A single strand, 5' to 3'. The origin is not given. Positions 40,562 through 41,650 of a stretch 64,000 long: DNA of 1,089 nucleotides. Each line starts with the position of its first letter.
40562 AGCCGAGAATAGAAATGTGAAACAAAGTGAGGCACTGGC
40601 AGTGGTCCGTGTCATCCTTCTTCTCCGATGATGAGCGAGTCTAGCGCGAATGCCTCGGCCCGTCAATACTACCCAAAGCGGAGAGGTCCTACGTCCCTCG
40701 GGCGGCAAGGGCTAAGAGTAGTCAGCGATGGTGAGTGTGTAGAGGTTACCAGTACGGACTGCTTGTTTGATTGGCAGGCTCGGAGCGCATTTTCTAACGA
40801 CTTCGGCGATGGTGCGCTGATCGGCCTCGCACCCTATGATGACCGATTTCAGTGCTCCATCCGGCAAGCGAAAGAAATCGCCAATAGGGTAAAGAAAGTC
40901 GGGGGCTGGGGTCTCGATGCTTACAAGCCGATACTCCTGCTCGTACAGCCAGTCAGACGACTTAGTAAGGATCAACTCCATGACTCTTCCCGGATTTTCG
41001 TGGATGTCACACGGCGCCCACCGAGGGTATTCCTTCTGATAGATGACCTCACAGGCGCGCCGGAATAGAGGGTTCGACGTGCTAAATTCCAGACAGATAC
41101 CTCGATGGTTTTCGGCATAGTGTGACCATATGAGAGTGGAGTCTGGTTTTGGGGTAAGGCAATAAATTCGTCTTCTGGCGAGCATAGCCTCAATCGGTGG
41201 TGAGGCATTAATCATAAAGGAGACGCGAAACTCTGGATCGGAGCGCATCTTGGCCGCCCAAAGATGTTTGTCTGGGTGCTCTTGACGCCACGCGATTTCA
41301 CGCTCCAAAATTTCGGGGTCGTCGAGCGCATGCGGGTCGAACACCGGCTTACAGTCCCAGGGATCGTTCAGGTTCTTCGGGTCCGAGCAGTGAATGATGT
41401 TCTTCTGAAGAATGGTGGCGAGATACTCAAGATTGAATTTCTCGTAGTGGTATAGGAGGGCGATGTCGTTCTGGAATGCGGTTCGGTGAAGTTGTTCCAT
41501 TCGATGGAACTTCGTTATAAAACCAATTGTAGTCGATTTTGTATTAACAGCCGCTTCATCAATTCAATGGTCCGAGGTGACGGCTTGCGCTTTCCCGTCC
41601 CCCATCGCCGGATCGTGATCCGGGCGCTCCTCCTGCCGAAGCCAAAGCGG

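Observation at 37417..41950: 4.5-kb AT-richer cassette splits the rhamnose genes: two DUF2971 paralogues bracket a secreted trypsin-like protease and a lipoprotein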

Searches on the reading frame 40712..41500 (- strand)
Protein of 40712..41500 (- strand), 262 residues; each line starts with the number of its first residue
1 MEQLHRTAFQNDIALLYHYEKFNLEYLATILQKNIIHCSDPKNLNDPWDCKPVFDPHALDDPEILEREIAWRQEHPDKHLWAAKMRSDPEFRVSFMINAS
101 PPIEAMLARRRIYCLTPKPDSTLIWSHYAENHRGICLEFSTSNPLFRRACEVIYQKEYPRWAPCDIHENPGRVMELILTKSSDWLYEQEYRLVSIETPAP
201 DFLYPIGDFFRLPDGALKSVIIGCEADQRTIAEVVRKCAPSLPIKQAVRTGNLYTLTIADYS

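Call 3: search_protein_families(library=pfam, proteins=[window:40712-41500:-], max_evalue=0.01)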
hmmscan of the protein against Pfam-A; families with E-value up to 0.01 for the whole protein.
window:40712-41500:- (262 aa): 1 family
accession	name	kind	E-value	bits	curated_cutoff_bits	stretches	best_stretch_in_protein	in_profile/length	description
PF11185.13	DUF2971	-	3.2e-07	32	22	1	125-192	2-89/89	Protein of unknown function (DUF2971)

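Call 4: search_protein_families(library=padloc, proteins=[window:40712-41500:-], max_evalue=0.01)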
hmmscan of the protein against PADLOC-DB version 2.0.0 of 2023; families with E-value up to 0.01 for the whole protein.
window:40712-41500:- (262 aa): 4 families
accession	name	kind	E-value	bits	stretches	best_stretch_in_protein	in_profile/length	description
PDLC04990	PDC-S31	-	7.4e-43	145.2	1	12-259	5-256/259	-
PDLC04994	PDC-S31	-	4.9e-35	119.2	1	14-246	17-258/273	-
PDLC04991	PDC-S31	-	1.9e-24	84.5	1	16-242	3-181/208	-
PDLC04992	PDC-S31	-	1.2e-09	36.3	1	105-141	52-88/220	-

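Call 10: find_encoding_contigs(protein=window:40712-41500:-, flank=10000, max_places=10)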
Protein window:40712-41500:- (262 aa): 1 contig read that carries it; 1 place shown.
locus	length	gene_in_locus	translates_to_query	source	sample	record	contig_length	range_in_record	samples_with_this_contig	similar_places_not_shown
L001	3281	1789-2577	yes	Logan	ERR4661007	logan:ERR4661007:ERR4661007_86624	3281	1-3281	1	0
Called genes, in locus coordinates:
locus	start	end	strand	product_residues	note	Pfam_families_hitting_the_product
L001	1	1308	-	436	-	?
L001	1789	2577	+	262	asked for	PF11185:DUF2971 (faint)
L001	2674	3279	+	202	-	?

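Call 30: find_homologous_proteins(query=window:40712-41500:-, max_evalue=0.00001)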
Query window:40712-41500:- (262 aa): 340 proteins with E <= 0.00001 among 625 candidates; the best 120 are listed.
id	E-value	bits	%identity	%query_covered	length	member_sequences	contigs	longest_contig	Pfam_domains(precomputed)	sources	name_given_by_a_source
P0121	3.5e-181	619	100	100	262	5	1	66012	PF11185.14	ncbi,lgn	ncbi:MAG TPA: DUF2971 domain-containing protein [Bryobacteraceae bacterium]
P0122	3.0e-152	524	84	100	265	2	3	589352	PF11185.14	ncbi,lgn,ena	-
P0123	5.1e-125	434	71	100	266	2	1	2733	PF11185.14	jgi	jgi:hypothetical protein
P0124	1.6e-124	433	70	100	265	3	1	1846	PF11185.14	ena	-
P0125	3.6e-124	432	69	100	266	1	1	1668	PF11185.14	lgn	-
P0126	3.8e-122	425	68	99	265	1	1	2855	PF11185.14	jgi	jgi:hypothetical protein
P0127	1.2e-121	423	67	100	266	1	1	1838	PF11185.14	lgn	-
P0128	7.7e-121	421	67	100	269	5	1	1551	PF11185.14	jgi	-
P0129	1.6e-119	416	67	100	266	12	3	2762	PF11185.14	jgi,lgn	-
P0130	2.7e-119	416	67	100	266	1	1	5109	PF11185.14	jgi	jgi:hypothetical protein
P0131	1.3e-118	413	68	100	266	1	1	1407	PF11185.14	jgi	jgi:hypothetical protein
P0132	1.4e-118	413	67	100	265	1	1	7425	PF11185.14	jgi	jgi:hypothetical protein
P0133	2.4e-118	412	66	100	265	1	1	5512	PF11185.14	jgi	jgi:Protein of unknown function (DUF2971)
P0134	3.5e-118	412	68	100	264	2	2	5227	PF11185.14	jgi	jgi:hypothetical protein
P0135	4.2e-118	412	66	100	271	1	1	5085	PF11185.14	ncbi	-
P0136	4.5e-118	412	68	98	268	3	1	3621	PF11185.14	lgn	-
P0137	2.8e-117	409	69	97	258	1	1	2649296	PF11185.14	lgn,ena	-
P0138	2.1e-116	406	66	100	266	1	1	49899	PF11185.14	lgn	-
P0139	2.7e-115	402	66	100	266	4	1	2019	PF11185.14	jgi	jgi:hypothetical protein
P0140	3.4e-115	402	65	100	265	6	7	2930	PF11185.14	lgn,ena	-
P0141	1.1e-110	387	64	100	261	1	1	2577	PF11185.14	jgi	jgi:hypothetical protein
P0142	1.1e-109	384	65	97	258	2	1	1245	PF11185.14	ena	-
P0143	1.4e-106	374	60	100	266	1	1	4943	PF11185.14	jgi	jgi:hypothetical protein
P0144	2.6e-106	373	63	100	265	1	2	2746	PF11185.14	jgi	jgi:hypothetical protein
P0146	4.3e-86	307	53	99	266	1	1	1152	PF11185.14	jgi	jgi:hypothetical protein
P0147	4.6e-85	303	75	68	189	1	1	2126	PF11185.14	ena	-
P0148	8.2e-82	293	51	96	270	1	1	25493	PF11185.14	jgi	jgi:hypothetical protein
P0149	1.5e-81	292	51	97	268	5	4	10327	PF11185.14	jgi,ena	jgi:hypothetical protein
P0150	6.3e-80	286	50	97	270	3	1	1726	PF11185.14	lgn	-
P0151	4.2e-79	284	50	98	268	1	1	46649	PF11185.14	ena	-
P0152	7.1e-79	283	50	97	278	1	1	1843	PF11185.14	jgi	jgi:hypothetical protein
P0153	3.3e-77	278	51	98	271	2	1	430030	PF11185.14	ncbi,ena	-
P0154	1.4e-76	275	50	97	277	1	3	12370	PF11185.14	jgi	jgi:hypothetical protein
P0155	1.3e-74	269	46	98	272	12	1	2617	PF11185.14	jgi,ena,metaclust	metaclust:\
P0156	2.3e-74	268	49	92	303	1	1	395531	PF11185.14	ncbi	-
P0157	6.0e-74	267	68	68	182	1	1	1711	PF11185.14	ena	-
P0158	1.3e-73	266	66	68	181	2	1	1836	PF11185.14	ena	-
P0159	5.5e-73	264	47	97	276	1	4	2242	PF11185.14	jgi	jgi:hypothetical protein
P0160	1.8e-72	262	50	97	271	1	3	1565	PF11185.14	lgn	-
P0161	8.8e-72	260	63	68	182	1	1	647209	PF11185.14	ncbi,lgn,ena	-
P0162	1.3e-71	259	64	68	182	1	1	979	PF11185.14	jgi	jgi:hypothetical protein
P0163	1.1e-70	256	47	97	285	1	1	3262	PF11185.14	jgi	jgi:hypothetical protein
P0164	2.3e-70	255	70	63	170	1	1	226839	PF11185.14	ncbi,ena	-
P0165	4.5e-70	254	48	94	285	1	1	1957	PF11185.14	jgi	jgi:hypothetical protein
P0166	5.3e-70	254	48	99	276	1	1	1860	PF11185.14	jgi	jgi:hypothetical protein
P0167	2.4e-69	252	64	68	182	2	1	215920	PF11185.14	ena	-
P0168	1.0e-68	250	45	100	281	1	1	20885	PF11185.14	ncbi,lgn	-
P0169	2.4e-68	248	45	99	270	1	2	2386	PF11185.14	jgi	jgi:hypothetical protein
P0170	3.8e-68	248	45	97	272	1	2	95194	PF11185.14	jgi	jgi:hypothetical protein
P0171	9.5e-68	247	46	98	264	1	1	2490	PF11185.14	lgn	-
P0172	3.0e-67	245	46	97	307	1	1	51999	PF11185.14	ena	-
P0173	4.8e-67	244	45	99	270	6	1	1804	PF11185.14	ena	-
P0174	6.7e-67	244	45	97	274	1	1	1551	PF11185.14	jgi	jgi:hypothetical protein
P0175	1.0e-66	243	45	99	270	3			PF11185.14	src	-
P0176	1.4e-66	243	44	97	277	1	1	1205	PF11185.14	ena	-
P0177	3.5e-66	241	45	97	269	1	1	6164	PF11185.14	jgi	jgi:hypothetical protein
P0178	4.4e-66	241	47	98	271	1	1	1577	PF11185.14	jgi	jgi:hypothetical protein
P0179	6.7e-66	240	48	97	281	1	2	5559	PF11185.14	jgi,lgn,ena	jgi:hypothetical protein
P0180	3.4e-65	238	46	97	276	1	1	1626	PF11185.14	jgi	-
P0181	4.2e-65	238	44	98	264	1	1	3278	PF11185.14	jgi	jgi:hypothetical protein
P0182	5.7e-65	237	44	97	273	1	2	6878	PF11185.14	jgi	-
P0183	1.7e-64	236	44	97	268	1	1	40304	PF11185.14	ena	-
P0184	1.8e-64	236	47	98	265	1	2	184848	PF11185.14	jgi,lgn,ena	jgi:hypothetical protein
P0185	2.7e-64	235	46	100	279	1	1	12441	PF11185.14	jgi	jgi:Protein of unknown function (DUF2971)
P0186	3.5e-64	235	46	99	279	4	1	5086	PF11185.14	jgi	-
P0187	3.7e-64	235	45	98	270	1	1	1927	PF11185.14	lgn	-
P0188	4.6e-64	234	43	96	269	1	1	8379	PF11185.14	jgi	jgi:hypothetical protein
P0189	4.6e-64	234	44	98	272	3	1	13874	PF11185.14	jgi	jgi:hypothetical protein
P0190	8.9e-64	233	48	96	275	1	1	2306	PF11185.14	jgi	jgi:hypothetical protein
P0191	9.6e-64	233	45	98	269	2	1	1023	PF11185.14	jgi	jgi:hypothetical protein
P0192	1.0e-63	233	45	97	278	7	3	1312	PF11185.14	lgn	-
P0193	1.2e-63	233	43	98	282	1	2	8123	PF11185.14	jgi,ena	jgi:hypothetical protein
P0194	2.6e-63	232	43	97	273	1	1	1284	PF11185.14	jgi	jgi:hypothetical protein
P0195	2.8e-63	232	44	99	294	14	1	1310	PF11185.14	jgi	jgi:hypothetical protein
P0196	2.8e-63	232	43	97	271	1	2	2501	PF11185.14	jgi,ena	jgi:hypothetical protein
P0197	2.8e-63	232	45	98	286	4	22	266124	PF11185.14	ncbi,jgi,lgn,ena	ncbi:MAG: DUF2971 domain-containing protein [Bryobacteraceae bacterium]|jgi:hypothetical protein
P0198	4.0e-63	231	43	97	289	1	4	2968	PF11185.14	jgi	jgi:hypothetical protein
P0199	6.4e-63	231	46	98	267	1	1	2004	PF11185.14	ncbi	-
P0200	7.3e-63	231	44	98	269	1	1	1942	PF11185.14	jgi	jgi:Protein of unknown function (DUF2971)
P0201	7.9e-63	230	43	98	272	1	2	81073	PF11185.14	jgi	-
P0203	1.1e-62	230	44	100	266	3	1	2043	PF11185.14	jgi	jgi:hypothetical protein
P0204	1.6e-62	229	45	98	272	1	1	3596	PF11185.14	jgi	jgi:hypothetical protein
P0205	2.0e-62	229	43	97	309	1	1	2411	PF11185.14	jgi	jgi:hypothetical protein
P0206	2.1e-62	229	44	97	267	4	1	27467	PF11185.14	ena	-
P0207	2.8e-62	229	43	98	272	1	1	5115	PF11185.14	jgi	jgi:hypothetical protein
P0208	4.7e-62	228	44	94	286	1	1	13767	PF11185.14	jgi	jgi:hypothetical protein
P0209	8.6e-62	227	44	100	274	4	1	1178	PF11185.14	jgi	jgi:hypothetical protein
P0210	1.0e-61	227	44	98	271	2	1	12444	PF11185.14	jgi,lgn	jgi:hypothetical protein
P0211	1.1e-61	227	50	93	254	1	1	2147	PF11185.14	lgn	-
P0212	1.2e-61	226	43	97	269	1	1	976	PF11185.14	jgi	jgi:hypothetical protein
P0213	1.4e-61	226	46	98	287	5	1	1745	PF11185.14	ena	-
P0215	1.6e-61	226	43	98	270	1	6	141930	PF11185.14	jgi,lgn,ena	jgi:hypothetical protein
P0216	2.0e-61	226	44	98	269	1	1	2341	PF11185.14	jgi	jgi:hypothetical protein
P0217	2.1e-61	226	49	84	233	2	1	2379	PF11185.14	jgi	-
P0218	2.6e-61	225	45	97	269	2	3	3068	PF11185.14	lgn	-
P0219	4.6e-61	225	44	98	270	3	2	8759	PF11185.14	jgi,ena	-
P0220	4.6e-61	225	43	100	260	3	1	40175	PF11185.14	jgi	-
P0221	7.9e-61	224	46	98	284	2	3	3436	PF11185.14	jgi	jgi:hypothetical protein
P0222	8.7e-61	224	45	97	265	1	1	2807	PF11185.14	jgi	jgi:hypothetical protein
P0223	1.1e-60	223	43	97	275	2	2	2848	PF11185.14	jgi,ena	-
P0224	1.7e-60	223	44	94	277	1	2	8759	PF11185.14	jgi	jgi:hypothetical protein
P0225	2.3e-60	222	43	98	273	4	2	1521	PF11185.14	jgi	jgi:hypothetical protein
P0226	2.5e-60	222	45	98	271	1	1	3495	PF11185.14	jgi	jgi:hypothetical protein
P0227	4.4e-60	221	44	97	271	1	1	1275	PF11185.14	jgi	jgi:hypothetical protein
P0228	5.8e-60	221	41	100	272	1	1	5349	PF11185.14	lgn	-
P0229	1.3e-59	220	46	93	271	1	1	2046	PF11185.14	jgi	jgi:hypothetical protein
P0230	1.7e-59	219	45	99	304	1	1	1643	PF11185.14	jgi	jgi:hypothetical protein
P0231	1.8e-59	219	43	98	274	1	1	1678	PF11185.14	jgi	jgi:hypothetical protein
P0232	1.8e-59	219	45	98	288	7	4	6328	PF11185.14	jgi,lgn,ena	jgi:hypothetical protein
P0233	2.2e-59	219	41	97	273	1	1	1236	PF11185.14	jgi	jgi:hypothetical protein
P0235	2.8e-59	219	42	98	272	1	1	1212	PF11185.14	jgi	jgi:hypothetical protein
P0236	3.0e-59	219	42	96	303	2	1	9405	PF11185.14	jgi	jgi:hypothetical protein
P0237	3.4e-59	218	44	87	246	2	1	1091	PF11185.14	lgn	-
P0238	3.5e-59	218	42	98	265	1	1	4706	PF11185.14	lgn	-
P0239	4.7e-59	218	44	97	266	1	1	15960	PF11185.14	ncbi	-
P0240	8.2e-59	217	45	100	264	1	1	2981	PF11185.14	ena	-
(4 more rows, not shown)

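Call 31: find_encoding_contigs(protein=P0122, flank=8000, max_places=3)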
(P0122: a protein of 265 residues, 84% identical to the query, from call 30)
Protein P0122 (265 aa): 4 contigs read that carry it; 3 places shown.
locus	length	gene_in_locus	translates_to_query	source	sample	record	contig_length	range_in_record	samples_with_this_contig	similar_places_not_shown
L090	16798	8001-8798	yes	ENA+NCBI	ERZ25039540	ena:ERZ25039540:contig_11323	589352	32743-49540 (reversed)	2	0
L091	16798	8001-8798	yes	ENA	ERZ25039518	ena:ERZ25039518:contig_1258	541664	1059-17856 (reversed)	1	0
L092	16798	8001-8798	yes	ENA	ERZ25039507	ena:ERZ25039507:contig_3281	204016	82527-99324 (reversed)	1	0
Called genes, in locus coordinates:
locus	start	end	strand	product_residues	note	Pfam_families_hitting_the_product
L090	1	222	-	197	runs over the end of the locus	PF01582:TIR (weak), PF13676:TIR_2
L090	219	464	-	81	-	PF00216:Bac_DNA_binding (weak)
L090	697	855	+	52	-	-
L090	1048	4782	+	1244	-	PF00069:Pkinase, PF07714:PK_Tyr_Ser-Thr, PF03109:ABC1 (weak), PF00069:Pkinase, PF07714:PK_Tyr_Ser-Thr, PF07719:TPR_2 (weak), PF13414:TPR_11, PF13432:TPR_16, +30 more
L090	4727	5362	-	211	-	-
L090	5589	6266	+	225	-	-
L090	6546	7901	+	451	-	PF22807:TrAA12, PF01436:NHL (faint), PF07995:GSDH, PF22807:TrAA12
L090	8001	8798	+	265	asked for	PF11185:DUF2971 (weak)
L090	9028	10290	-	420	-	PF07995:GSDH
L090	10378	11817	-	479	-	PF00171:Aldedh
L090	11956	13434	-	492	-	PF00171:Aldedh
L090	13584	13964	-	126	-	PF13424:TPR_12 (faint)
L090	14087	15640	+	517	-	-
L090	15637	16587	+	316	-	PF01905:DevR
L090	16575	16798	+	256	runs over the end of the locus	-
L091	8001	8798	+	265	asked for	PF11185:DUF2971 (weak)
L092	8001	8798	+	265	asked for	PF11185:DUF2971 (weak)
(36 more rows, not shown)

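Call 32: find_encoding_contigs(protein=P0137, flank=8000, max_places=2)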
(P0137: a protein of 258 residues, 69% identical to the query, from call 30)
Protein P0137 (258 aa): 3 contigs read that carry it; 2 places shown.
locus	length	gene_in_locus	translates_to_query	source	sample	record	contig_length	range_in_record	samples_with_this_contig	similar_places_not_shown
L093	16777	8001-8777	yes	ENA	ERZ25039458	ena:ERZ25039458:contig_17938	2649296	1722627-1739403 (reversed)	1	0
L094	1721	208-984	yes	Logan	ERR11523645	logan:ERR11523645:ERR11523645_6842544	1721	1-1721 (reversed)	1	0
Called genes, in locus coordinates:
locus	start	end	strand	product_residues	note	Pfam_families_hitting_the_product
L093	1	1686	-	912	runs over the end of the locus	PF03699:UPF0182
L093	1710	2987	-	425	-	PF01979:Amidohydro_1, PF12890:DHOase, PF07969:Amidohydro_3 (weak)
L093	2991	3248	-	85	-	PF00185:OTCace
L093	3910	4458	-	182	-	PF00156:Pribosyltran, PF14681:UPRTase (faint)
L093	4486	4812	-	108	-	-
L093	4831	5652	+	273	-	PF00903:Glyoxalase, PF18029:Glyoxalase_6 (weak), PF22677:Ble-like_N (faint), PF00903:Glyoxalase, PF18029:Glyoxalase_6 (weak)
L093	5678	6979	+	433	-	PF03447:NAD_binding_3, PF00742:Homoserine_dh, PF01842:ACT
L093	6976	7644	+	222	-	PF01209:Ubie_methyltran (weak), PF13489:Methyltransf_23, PF13847:Methyltransf_31, PF08241:Methyltransf_11, PF08242:Methyltransf_12, PF13649:Methyltransf_25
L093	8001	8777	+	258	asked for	PF11185:DUF2971 (weak)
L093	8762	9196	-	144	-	-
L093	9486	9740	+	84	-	PF04221:RelB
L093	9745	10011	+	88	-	PF15738:YafQ_toxin, PF05016:ParE_toxin (weak)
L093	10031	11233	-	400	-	PF07969:Amidohydro_3 (weak), PF01979:Amidohydro_1, PF07969:Amidohydro_3 (weak)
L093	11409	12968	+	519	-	PF00069:Pkinase, PF07714:PK_Tyr_Ser-Thr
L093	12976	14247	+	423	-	PF08308:PEGA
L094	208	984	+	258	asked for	PF11185:DUF2971 (weak)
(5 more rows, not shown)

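Call 33: find_encoding_contigs(protein=P0138, flank=8000, max_places=2)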
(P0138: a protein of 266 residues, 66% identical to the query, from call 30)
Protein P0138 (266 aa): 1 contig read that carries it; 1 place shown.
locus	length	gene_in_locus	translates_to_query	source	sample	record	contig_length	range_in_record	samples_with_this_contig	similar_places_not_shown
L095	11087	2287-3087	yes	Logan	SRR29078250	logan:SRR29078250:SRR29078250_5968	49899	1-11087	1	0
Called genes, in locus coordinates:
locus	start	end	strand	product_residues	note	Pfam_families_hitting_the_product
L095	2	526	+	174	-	?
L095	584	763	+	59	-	-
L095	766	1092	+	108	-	-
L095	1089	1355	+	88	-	-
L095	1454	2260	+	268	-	-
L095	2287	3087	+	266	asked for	PF11185:DUF2971 (weak)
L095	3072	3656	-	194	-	-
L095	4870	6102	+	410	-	PF00589:Phage_integrase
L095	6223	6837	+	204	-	-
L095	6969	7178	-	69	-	-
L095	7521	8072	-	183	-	-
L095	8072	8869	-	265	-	-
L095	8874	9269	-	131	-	-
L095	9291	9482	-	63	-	-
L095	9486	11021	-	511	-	PF02534:T4SS-DNA_transf, PF10412:TrwB_AAD_bind, PF12696:TraG-D_C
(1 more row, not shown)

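Call 47: search_solved_structures(query=A1, max_evalue=10, show_alignments=2)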
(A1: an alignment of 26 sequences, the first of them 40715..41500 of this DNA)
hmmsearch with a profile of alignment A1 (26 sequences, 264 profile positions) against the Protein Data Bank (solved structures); distinct sequences matched with E-value up to 10: 2.
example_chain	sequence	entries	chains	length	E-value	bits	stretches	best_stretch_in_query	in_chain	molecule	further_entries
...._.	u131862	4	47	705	0.92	11.8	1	33-73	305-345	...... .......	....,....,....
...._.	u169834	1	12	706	1.3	11.3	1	33-72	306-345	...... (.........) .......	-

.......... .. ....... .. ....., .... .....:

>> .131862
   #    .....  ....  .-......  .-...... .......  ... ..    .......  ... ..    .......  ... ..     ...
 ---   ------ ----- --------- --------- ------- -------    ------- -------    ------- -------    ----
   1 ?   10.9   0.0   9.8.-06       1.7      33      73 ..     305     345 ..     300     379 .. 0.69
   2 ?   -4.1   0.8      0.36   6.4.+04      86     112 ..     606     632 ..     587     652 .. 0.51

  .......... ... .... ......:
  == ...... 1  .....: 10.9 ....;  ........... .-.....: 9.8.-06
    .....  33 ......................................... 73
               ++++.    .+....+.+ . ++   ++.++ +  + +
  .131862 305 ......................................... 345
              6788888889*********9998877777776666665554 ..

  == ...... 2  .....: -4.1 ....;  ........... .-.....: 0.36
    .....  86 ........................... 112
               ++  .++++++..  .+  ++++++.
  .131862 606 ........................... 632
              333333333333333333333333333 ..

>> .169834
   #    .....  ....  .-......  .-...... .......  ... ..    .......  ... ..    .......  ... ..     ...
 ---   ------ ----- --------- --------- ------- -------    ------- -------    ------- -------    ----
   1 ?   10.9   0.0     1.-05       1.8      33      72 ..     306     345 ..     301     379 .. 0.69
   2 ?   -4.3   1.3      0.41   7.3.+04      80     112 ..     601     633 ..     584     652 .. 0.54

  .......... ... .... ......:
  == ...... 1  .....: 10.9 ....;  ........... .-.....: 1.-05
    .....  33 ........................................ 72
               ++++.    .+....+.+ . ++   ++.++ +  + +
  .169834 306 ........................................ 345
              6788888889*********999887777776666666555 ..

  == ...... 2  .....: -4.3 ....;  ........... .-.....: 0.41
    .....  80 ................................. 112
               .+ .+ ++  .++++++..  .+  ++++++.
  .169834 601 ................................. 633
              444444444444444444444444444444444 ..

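Call 52: search_protein_families(library=ncbifam, proteins=[window:40712-41500:-], max_evalue=0.001)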
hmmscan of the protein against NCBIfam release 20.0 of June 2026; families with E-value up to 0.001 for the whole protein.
window:40712-41500:- (262 aa): 0 families

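Call 53: search_protein_families(library=phrogs, proteins=[window:40712-41500:-], max_evalue=0.001)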
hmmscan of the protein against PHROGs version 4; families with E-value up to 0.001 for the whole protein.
window:40712-41500:- (262 aa): 1 family
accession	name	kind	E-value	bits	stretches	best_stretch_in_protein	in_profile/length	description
phrog_1762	-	unknown function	1.7e-37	130.4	1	12-239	44-269/395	-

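Call 54: predict_structure(alignment_id=A1)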
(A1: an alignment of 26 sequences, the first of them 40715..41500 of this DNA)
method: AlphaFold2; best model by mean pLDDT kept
length: 262 residues; sequences in the alignment: 26
mean_pLDDT: 91.5   pTM: 0.87
mean pLDDT of the five models: 91.5, 91.0, 90.3, 90.3, 88.1
residues with pLDDT >= 90: 191; 70-90: 61; 50-70: 8; < 50: 2
segments of 3 or more residues with pLDDT < 50: none
pLDDT, mean of each block of 10 residues (from residue 1): 77 98 97 94 90 90 94 81 95 93 89 97 96 98 94 90 86 89 96 79 76 95 98 98 97 93 89
secondary structure, 60 per line:
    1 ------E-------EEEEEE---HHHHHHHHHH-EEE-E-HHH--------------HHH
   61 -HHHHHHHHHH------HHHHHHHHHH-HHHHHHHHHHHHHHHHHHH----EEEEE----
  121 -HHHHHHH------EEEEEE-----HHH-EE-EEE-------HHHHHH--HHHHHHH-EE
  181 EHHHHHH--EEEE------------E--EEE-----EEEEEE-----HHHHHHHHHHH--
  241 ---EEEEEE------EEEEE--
elements in order: E15-20 H24-33 E35-37 H62-71 H78-87 H89-107 E112-116 H122-128 E135-140 E153-155 H163-168 H171-177 E179-181 H182-187 E190-193 E209-211 E217-222 H228-238 E244-249 E256-260
